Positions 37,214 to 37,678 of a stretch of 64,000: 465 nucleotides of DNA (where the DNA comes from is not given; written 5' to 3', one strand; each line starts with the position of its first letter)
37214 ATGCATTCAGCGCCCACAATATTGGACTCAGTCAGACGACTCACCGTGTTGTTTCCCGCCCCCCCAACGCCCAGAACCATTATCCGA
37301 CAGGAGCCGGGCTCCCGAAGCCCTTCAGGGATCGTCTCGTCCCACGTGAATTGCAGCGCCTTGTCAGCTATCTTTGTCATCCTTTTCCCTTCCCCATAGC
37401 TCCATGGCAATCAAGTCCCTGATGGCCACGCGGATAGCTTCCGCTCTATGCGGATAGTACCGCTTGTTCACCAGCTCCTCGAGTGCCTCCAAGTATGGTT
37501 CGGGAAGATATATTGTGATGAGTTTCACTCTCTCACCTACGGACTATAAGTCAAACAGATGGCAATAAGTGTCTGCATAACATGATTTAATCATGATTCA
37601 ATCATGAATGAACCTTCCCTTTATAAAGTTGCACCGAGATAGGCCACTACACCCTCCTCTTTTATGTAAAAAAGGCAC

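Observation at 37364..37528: Unannotated 54-aa ribbon-helix-helix gene overlapping the start of ftsZ (cdrS-like arrangement)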

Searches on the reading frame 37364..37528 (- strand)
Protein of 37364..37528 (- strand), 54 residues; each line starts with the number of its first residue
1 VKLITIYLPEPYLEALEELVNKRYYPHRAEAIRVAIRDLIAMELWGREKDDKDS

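Call 3: search_protein_families(library=pfam, proteins=[window:37364-37528:-], max_evalue=0.1)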
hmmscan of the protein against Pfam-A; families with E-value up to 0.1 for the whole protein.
window:37364-37528:- (54 aa): 2 families
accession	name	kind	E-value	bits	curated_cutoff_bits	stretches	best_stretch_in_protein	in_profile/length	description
PF01402.27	RHH_1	-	4.5e-08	33.2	20.5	1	4-40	2-37/39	Ribbon-helix-helix protein, copG family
PF17723.7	RHH_8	-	0.024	15.2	25.4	1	4-41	6-43/119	Ribbon-Helix-Helix transcriptional regulator family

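Call 7: find_homologous_proteins(query=window:37367-37528:-, max_evalue=0.001)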
Query window:37367-37528:- (54 aa): 314 proteins with E <= 0.001 among 314 candidates; the best 120 are listed.
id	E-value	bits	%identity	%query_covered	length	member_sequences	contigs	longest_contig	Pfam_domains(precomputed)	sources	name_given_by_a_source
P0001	1.2e-23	99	87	100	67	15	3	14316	PF01402.28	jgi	jgi:antitoxin ParD1/3/4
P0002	1.6e-23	98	89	100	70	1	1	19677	PF01402.28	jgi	jgi:antitoxin ParD1/3/4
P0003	1.6e-23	98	87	100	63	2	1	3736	PF01402.28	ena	-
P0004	1.7e-23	98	85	100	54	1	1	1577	PF01402.28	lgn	-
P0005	3.1e-23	97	87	100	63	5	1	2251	PF01402.28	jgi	jgi:antitoxin ParD1/3/4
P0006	4.0e-23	97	85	100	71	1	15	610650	PF01402.28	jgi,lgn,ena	jgi:Arc/MetJ-type ribon-helix-helix transcriptional regulator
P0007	4.5e-23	97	85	100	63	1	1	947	PF01402.28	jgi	jgi:Arc/MetJ-type ribon-helix-helix transcriptional regulator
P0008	4.7e-23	97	85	100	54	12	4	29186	PF01402.28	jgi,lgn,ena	jgi:Arc/MetJ-type ribon-helix-helix transcriptional regulator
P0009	4.9e-23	97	87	100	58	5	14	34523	PF01402.28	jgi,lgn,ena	-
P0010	8.0e-23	96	85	100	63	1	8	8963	PF01402.28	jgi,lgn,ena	jgi:Arc/MetJ-type ribon-helix-helix transcriptional regulator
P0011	1.2e-22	96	83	100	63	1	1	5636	PF01402.28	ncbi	-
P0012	1.2e-22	96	87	100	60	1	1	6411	PF01402.28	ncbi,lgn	-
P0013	1.6e-22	95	85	100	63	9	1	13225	PF01402.28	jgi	jgi:antitoxin ParD1/3/4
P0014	1.7e-22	95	83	100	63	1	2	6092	PF01402.28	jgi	jgi:metal-responsive CopG/Arc/MetJ family transcriptional regulator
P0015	1.9e-22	95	85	100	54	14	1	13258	PF01402.28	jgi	-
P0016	3.8e-22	94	85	100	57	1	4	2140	PF01402.28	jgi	-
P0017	1.2e-21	92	83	100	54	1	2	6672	PF01402.28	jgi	jgi:antitoxin ParD1/3/4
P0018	1.8e-21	92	81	100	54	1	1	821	PF01402.28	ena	-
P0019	2.0e-21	92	83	100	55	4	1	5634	PF01402.28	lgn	-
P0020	2.0e-21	92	85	100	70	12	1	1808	PF01402.28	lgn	-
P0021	2.7e-21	91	85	100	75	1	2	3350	PF01402.28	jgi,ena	-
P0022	3.1e-21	91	83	100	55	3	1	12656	PF01402.28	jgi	-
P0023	4.1e-21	91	85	100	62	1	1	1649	PF01402.28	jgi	jgi:Arc/MetJ-type ribon-helix-helix transcriptional regulator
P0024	4.6e-21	91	83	100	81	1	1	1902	PF01402.28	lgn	-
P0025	8.2e-21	90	85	96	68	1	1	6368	PF01402.28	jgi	-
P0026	1.1e-20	89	83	100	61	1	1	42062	PF01402.28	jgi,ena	-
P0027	1.1e-20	89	83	100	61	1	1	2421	PF01402.28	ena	-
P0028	1.2e-20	89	83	100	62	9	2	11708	PF01402.28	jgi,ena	-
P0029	1.4e-20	89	76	100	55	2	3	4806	PF01402.28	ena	-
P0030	1.5e-20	89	76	100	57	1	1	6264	PF01402.28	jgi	jgi:metal-responsive CopG/Arc/MetJ family transcriptional regulator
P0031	1.6e-20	89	78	100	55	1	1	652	PF01402.28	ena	-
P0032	1.7e-20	89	83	100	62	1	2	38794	PF01402.28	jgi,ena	-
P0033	1.8e-20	89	80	100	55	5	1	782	PF01402.28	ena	-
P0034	2.0e-20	89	83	100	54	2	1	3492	PF01402.28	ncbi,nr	ncbi:MAG: ribbon-helix-helix domain-containing protein [Candidatus Bathyarchaeota archaeon]|nr:ribbo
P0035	2.2e-20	88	74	100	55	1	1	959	PF01402.28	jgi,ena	-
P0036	2.5e-20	88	81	100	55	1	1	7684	PF01402.28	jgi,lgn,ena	-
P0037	2.8e-20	88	83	100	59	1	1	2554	PF01402.28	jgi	jgi:Arc/MetJ-type ribon-helix-helix transcriptional regulator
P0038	4.5e-20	87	83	96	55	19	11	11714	PF01402.28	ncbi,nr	ncbi:MAG: ribbon-helix-helix domain-containing protein [Candidatus Bathyarchaeia archaeon]|nr:ribbon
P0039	5.2e-20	87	80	100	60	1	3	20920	PF01402.28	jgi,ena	-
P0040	7.1e-20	87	81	100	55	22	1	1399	PF01402.28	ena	-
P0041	1.2e-19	86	81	100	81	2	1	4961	PF01402.28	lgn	-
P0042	1.2e-19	86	78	100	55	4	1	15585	PF01402.28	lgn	-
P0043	1.7e-19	86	78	93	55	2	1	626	PF01402.28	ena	-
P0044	1.7e-19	86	80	100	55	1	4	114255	PF01402.28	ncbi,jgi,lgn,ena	ncbi:MAG: ribbon-helix-helix domain-containing protein [Candidatus Bathyarchaeia archaeon]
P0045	2.2e-19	85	78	100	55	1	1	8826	PF01402.28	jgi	jgi:Arc/MetJ-type ribon-helix-helix transcriptional regulator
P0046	2.3e-19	85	76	100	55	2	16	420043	PF01402.28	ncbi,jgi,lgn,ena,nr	ncbi:MAG: ribbon-helix-helix domain-containing protein [Candidatus Bathyarchaeia archaeon]|nr:ribbon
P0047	2.3e-19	85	80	91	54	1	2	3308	PF01402.28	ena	-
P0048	2.3e-19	85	80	100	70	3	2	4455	PF01402.28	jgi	jgi:Arc/MetJ-type ribon-helix-helix transcriptional regulator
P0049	3.4e-19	85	80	100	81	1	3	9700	PF01402.28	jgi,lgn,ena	-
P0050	5.6e-19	84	72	100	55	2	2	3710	PF01402.28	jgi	jgi:Arc/MetJ-type ribon-helix-helix transcriptional regulator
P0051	1.6e-18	83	72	100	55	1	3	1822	PF01402.28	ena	-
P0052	4.2e-18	81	76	100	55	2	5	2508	PF01402.28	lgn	-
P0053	6.9e-18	81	78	100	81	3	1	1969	PF01402.28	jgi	-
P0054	1.2e-17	80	78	100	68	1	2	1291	PF01402.28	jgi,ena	-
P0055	1.3e-17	80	74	100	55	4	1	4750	PF01402.28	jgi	-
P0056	1.4e-17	80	76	100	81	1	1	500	PF01402.28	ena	-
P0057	1.9e-17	79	72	93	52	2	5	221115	PF01402.28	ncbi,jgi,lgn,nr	ncbi:MAG: ribbon-helix-helix domain-containing protein [Candidatus Bathyarchaeia archaeon]|jgi:Arc/M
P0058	2.9e-17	79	72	100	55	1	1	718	PF01402.28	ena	-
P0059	3.5e-17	79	83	87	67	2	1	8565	PF01402.28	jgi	-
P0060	5.7e-17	78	70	100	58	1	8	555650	PF01402.28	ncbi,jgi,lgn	jgi:Arc/MetJ-type ribon-helix-helix transcriptional regulator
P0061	6.2e-17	78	75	94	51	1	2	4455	PF01402.28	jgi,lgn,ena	-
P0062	6.8e-17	78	76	100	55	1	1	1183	PF01402.28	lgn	-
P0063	7.5e-17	77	72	100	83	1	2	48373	PF01402.28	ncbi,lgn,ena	-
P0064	9.6e-17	77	77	96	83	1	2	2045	PF01402.28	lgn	-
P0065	1.2e-16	77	74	100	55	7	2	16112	PF01402.28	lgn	-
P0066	1.3e-16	77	69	100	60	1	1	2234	PF01402.28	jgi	jgi:Arc/MetJ-type ribon-helix-helix transcriptional regulator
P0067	1.4e-16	77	75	96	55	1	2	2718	PF01402.28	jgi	-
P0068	1.5e-16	77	69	100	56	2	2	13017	PF01402.28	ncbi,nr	ncbi:MAG TPA: ribbon-helix-helix protein, CopG family [Candidatus Bathyarchaeota archaeon]|nr:MAG: C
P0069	1.5e-16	77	73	91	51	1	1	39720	PF01402.28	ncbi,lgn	ncbi:MAG: ribbon-helix-helix domain-containing protein [Candidatus Bathyarchaeia archaeon]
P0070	1.6e-16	76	73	91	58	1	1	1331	PF01402.28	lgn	-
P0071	2.0e-16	76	74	100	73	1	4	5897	PF01402.28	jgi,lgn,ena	-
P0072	2.0e-16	76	74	100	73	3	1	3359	PF01402.28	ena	-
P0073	2.1e-16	76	73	91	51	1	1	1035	PF01402.28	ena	-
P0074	2.1e-16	76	76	91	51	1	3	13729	PF01402.28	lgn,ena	-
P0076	2.4e-16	76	69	100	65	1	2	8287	PF01402.28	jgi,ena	-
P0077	2.5e-16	76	69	100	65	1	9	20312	PF01402.28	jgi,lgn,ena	-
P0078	2.8e-16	76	70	93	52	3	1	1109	PF01402.28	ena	-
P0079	2.9e-16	76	71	96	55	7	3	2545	PF01402.28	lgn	-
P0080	3.0e-16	76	76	91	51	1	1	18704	PF01402.28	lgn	-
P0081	3.1e-16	76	76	91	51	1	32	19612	PF01402.28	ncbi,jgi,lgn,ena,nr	ncbi:ribbon-helix-helix protein, CopG family [Candidatus Bathyarchaeota archaeon]|nr:type II toxin-a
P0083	4.1e-16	75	71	91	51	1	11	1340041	PF01402.28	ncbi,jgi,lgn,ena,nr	ncbi:MAG: ribbon-helix-helix domain-containing protein [Candidatus Bathyarchaeia archaeon]|nr:ribbon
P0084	4.6e-16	75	73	91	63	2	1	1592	PF01402.28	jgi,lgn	jgi:Arc/MetJ-type ribon-helix-helix transcriptional regulator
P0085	4.6e-16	75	70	93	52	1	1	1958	PF01402.28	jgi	jgi:antitoxin ParD1/3/4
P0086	4.6e-16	75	73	91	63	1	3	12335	PF01402.28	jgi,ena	-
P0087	4.8e-16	75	75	89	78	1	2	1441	PF01402.28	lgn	-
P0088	4.8e-16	75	73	89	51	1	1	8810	PF01402.28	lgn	-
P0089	4.9e-16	75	71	91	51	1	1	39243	PF01402.28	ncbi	ncbi:MAG: ribbon-helix-helix domain-containing protein [Candidatus Bathyarchaeia archaeon]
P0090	6.1e-16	75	70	93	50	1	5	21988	PF01402.28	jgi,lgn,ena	-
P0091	6.6e-16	75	75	96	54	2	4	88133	PF01402.28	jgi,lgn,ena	-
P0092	7.1e-16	74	71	91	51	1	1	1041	PF01402.28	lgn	-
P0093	8.6e-16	74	71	94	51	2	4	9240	PF01402.28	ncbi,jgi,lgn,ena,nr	ncbi:MAG: ribbon-helix-helix domain-containing protein [Candidatus Bathyarchaeota archaeon]|jgi:Arc/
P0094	8.9e-16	74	70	93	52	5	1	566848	PF01402.28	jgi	jgi:Arc/MetJ-type ribon-helix-helix transcriptional regulator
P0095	9.1e-16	74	71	91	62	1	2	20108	PF01402.28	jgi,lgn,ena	-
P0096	1.3e-15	74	69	91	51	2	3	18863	PF01402.28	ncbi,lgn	ncbi:MAG: ribbon-helix-helix domain-containing protein [Candidatus Bathyarchaeia archaeon]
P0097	1.6e-15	73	68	93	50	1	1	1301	PF01402.28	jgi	-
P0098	1.7e-15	73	70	93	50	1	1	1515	PF01402.28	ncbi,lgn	-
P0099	1.7e-15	73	71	91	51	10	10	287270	PF01402.28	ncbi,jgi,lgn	ncbi:MAG: ribbon-helix-helix domain-containing protein [Candidatus Bathyarchaeia archaeon]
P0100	1.8e-15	73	73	89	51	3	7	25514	PF01402.28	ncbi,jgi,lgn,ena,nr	ncbi:MAG: ribbon-helix-helix domain-containing protein [Candidatus Bathyarchaeota archaeon]|jgi:anti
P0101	1.9e-15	73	73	89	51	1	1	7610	PF01402.28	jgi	-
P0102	2.1e-15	73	70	93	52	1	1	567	PF17723.8,PF01402.28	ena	-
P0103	2.2e-15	73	76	83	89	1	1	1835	PF01402.28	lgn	-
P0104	2.3e-15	73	76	83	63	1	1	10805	PF01402.28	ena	-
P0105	2.4e-15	73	70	100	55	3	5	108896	PF01402.28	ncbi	ncbi:MAG: ribbon-helix-helix domain-containing protein [Candidatus Bathyarchaeia archaeon]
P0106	2.5e-15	73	69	94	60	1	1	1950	PF01402.28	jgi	jgi:Arc/MetJ-type ribon-helix-helix transcriptional regulator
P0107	2.7e-15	73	71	94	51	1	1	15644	PF01402.28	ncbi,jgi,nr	ncbi:MAG: ribbon-helix-helix domain-containing protein [Nitrososphaerota archaeon]|jgi:Arc/MetJ-type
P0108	2.8e-15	73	71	94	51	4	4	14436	PF01402.28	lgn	-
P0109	2.9e-15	73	71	91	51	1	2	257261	PF01402.28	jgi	jgi:Arc/MetJ-type ribon-helix-helix transcriptional regulator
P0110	3.1e-15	72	80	81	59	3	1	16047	PF01402.28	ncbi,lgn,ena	-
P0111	3.3e-15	72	76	83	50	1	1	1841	PF01402.28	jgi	-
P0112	3.5e-15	72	69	91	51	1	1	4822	PF01402.28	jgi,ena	-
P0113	3.5e-15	72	64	98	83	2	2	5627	PF01402.28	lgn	-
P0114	3.5e-15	72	69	94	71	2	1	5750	PF01402.28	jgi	jgi:Arc/MetJ-type ribon-helix-helix transcriptional regulator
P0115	3.8e-15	72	68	93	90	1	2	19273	PF01402.28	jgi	-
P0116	4.0e-15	72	71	94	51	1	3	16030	PF01402.28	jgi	jgi:Arc/MetJ-type ribon-helix-helix transcriptional regulator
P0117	4.2e-15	72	68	93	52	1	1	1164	PF01402.28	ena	-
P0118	4.2e-15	72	69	94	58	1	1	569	PF01402.28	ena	-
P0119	4.9e-15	72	69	91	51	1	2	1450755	PF01402.28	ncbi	ncbi:MAG: ribbon-helix-helix domain-containing protein [Candidatus Bathyarchaeales archaeon]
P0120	5.1e-15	72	69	91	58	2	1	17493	PF01402.28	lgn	-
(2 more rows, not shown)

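Call 12: find_related_loci(query=A1, collection=genome_contigs, flank=4000)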
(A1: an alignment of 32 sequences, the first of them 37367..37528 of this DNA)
Query A1 (54 aa) in genome_contigs; peptide patterns used: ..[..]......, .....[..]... (x = any residue, [..] = any of these).
518 stretches matched a pattern; 503 encode a relative of the query (tblastn E <= 1e-3); the best 80 are kept; 80 distinct loci.
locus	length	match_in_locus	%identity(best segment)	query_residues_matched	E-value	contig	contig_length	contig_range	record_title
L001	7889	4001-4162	89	1-54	1e-28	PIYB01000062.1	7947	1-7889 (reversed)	MAG: Candidatus Bathyarchaeota archaeon isolate M8_bin162 bin162_scaffold11711, whole genome shotgun sequence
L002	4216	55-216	91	1-54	7e-29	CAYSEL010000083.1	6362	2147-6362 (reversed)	MAG TPA_asm: uncultured Candidatus Bathyarchaeia archaeon isolate SRP231805_co4_114 genome assembly, contig: k141_81487,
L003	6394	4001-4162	93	1-54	9e-29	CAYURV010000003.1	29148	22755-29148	MAG TPA_asm: uncultured Candidatus Bathyarchaeia archaeon isolate binchicken_co318_131 genome assembly, contig: NODE_584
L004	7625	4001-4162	89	1-54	2e-28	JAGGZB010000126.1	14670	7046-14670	MAG: Candidatus Bathyarchaeota archaeon isolate AUK193 PB_MBMC_147_c_000000000108, whole genome shotgun sequence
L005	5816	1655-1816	87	1-54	3e-28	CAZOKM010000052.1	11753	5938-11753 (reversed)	MAG TPA_asm: uncultured Candidatus Bathyarchaeia archaeon isolate SRP098346_co1_298 genome assembly, contig: NODE_6721_l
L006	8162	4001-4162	87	1-54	6e-28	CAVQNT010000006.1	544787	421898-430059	MAG: Candidatus Bathyarchaeota archaeon isolate MFD04408.bin.1.228 genome assembly, contig: contig_57342, whole genome s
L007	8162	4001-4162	89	1-54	6e-28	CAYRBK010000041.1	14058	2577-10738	MAG TPA_asm: uncultured Candidatus Bathyarchaeia archaeon isolate binchicken_co124_317 genome assembly, contig: NODE_256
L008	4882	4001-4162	87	1-54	2e-27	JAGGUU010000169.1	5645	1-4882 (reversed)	MAG: Candidatus Bathyarchaeota archaeon isolate AUK082 PB_MBMC_036_c_000000000151, whole genome shotgun sequence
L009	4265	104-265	83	1-54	3e-27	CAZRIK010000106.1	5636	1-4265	MAG TPA_asm: uncultured Candidatus Bathyarchaeia archaeon isolate binchicken_co378_2 genome assembly, contig: NODE_11400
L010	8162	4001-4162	87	1-54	7e-27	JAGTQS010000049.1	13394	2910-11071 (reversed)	MAG: Candidatus Bathyarchaeota archaeon isolate QZM_B1_bin_12_1 QZM_B1_bin_12_1_scaffold_4909_curated, whole genome shot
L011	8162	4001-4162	85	1-54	2e-26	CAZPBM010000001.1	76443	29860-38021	MAG TPA_asm: uncultured Candidatus Bathyarchaeia archaeon isolate SRP231805_co4_155 genome assembly, contig: k141_93295,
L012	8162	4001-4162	83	1-54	7e-26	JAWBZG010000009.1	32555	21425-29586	MAG: Candidatus Bathyarchaeia archaeon isolate JZ-1_201901_bins_53 JZ-1_201901_bins_53_scaffold_9, whole genome shotgun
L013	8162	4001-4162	83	1-54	9e-26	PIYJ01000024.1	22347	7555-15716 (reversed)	MAG: Candidatus Bathyarchaeota archaeon isolate M10_bin190 bin1901_scaffold2254, whole genome shotgun sequence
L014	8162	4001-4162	81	1-54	1e-25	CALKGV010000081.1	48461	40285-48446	MAG: uncultured archaeon isolate S1_Bin_METABAT__95 genome assembly, contig: c_000002365674, whole genome shotgun sequen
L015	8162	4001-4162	83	1-54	1e-25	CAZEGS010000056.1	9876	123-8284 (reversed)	MAG TPA_asm: uncultured Candidatus Bathyarchaeia archaeon isolate binchicken_co6_533 genome assembly, contig: NODE_8510_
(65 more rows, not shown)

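Call 19: search_protein_families(library=pfam, proteins=[window:37367-37528:-, P0083, P0119], max_evalue=10)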
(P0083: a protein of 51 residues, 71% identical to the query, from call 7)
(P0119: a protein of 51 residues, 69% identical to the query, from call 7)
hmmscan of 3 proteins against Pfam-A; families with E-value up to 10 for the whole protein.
window:37367-37528:- (54 aa): 3 families
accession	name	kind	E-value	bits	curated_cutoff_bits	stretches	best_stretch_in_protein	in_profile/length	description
PF01402.27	RHH_1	-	4.5e-08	33.2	20.5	1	4-40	2-37/39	Ribbon-helix-helix protein, copG family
PF17723.7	RHH_8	-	0.024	15.2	25.4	1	4-41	6-43/119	Ribbon-Helix-Helix transcriptional regulator family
PF09957.15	VapB_antitoxin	-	0.13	12.6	23.4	1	28-43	24-39/47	Bacterial antitoxin of type II TA system, VapB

P0083 (51 aa): 2 families
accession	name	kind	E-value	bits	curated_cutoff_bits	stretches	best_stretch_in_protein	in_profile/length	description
PF01402.27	RHH_1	-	1.7e-07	31.4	20.5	1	4-40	2-37/39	Ribbon-helix-helix protein, copG family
PF17723.7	RHH_8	-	0.00022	21.7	25.4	1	13-42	15-44/119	Ribbon-Helix-Helix transcriptional regulator family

P0119 (51 aa): 2 families
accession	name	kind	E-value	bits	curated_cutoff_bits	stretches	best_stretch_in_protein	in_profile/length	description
PF01402.27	RHH_1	-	1e-07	32.1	20.5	1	4-41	2-38/39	Ribbon-helix-helix protein, copG family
PF17723.7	RHH_8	-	0.00055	20.5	25.4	1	13-42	15-44/119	Ribbon-Helix-Helix transcriptional regulator family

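Call 26: search_protein_families(library=ncbifam, proteins=[window:37367-37528:-], max_evalue=0.01)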
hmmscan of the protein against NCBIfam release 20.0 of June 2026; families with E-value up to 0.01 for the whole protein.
window:37367-37528:- (54 aa): 6 families
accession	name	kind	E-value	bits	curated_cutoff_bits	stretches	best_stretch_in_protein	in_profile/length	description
NF058555.1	TransRegCdrSHalo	equivalog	2.6e-09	36.9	100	1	1-49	1-49/61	transcriptional regulator CdrS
NF002169.0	PRK01002.1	subfamily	4.9e-07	29.8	111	1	1-47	4-50/141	nickel responsive regulator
NF003381.0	PRK04460.1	equivalog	7.4e-06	26.1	105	1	4-50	7-53/139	nickel-responsive transcriptional regulator NikR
NF002815.0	PRK02967.1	equivalog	3.4e-05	23.9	83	1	1-44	1-44/139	nickel-responsive transcriptional regulator NikR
NF001884.0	PRK00630.1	subfamily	0.0002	21.5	119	1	6-52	15-61/148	nickel responsive regulator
TIGR02793.1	nikR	equivalog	0.00072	19.8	175.45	1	4-41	3-40/129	nickel-responsive transcriptional regulator NikR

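Call 49: predict_structure(alignment_id=A1)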
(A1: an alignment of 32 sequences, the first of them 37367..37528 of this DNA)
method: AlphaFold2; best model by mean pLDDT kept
length: 54 residues; sequences in the alignment: 32
mean_pLDDT: 70.2   pTM: 0.42
mean pLDDT of the five models: 70.2, 69.9, 67.3, 64.6, 64.1
residues with pLDDT >= 90: 0; 70-90: 36; 50-70: 15; < 50: 3
segments of 3 or more residues with pLDDT < 50: 52-54
pLDDT, mean of each block of 10 residues (from residue 1): 70 78 72 77 63 46
secondary structure, 60 per line:
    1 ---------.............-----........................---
elements in order: H10-22 H28-51

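Call 51: search_solved_structures(query=A1, max_evalue=0.01)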
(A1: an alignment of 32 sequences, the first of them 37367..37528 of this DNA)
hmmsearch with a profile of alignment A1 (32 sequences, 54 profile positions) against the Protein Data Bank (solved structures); distinct sequences matched with E-value up to 0.01: 2.
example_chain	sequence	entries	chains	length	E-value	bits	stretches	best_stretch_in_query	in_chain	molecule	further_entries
1q5v_A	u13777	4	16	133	2.7e-05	26.9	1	1-46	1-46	Nickel responsive regulator | Nickel-responsive regulator | Nickel-responsive regulatory protein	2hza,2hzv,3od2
2bj1_A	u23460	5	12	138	4.2e-05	26.3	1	5-46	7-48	NICKEL RESPONSIVE REGULATOR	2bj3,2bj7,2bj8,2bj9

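Call 52: fold_search(model_id=the predicted structure, library=pdb)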
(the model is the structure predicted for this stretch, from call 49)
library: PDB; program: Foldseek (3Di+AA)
matches with E <= 10: 29; with E <= 0.001: 0
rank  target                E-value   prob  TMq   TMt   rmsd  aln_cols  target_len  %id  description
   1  3od2_B                1.6e-01  0.93  0.54  0.26   3.1        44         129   41  E. coli NikR soaked with excess nickel ions (released 2010-09-08)
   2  8c24_E                1.1e+00  0.54  0.58  0.61   3.1        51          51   24  ParDE1 toxin-antitoxin complex from Mycobacterium tuberculosis (rv1960c-rv1959c) (released 2023-12-20)
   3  6kyt_C                1.1e+00  0.47  0.54  0.43   5.5        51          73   20  The structure of the M. tb toxin MazEF-mt1 complex (released 2020-08-05)
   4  6kyt_Q                2.2e+00  0.30  0.54  0.43   5.3        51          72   20  The structure of the M. tb toxin MazEF-mt1 complex (released 2020-08-05)
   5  7b22_A                2.2e+00  0.23  0.46  0.49   3.8        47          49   26  Vibrio cholerae ParD2 Antitoxin (released 2021-10-06)
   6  7ycv_B                2.7e+00  0.23  0.52  0.52   3.2        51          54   24  The Dimeric Format of Truncated PrpA (2-54)and RHH Domain of PrpA (released 2022-09-21)
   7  7ycw_A                3.1e+00  0.21  0.47  0.48   2.9        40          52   28  Crystal Form 1 of Truncated Antitoxin ParD (2-54,containg RHH domain) from Pseudoalteromonas rubra (released 2022-09-21)
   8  6v39_P                3.1e+00  0.14  0.43  0.22   8.3        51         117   14  Cryo-EM structure of the Acinetobacter baumannii Ribosome: 70S with P-site tRNA (released 2020-02-05)
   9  5x3t_E                3.8e+00  0.23  0.50  0.46   2.2        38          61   32  VapBC from Mycobacterium tuberculosis (released 2017-06-07)
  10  7r5a_D                3.8e+00  0.15  0.44  0.47   3.2        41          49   27  Vibrio cholera ParD2:ParE2 antitoxin:toxin complex (released 2022-04-27)
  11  4wzx_A                3.8e+00  0.15  0.43  0.28   5.8        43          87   21  ULK3 regulates cytokinetic abscission by phosphorylating ESCRT-III proteins (released 2015-06-03)
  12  7vp4_B                5.5e+00  0.14  0.47  0.42   3.3        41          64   10  Structure of a transcription factor and DNA complex (released 2022-10-19)
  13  9fdk_C                5.5e+00  0.09  0.38  0.16   6.7        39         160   26  Crystal Structure of oxidized NuoEF variant R66G(NuoF) from Aquifex aeolicus (released 2024-07-17)
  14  7vp1_B                6.4e+00  0.14  0.43  0.43   2.8        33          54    9  Structure of a transcription factor and DNA complex (released 2022-10-19)
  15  7vp5_B                6.4e+00  0.13  0.48  0.38   3.3        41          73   10  Structure of a transcription factor and DNA complex (released 2022-10-19)
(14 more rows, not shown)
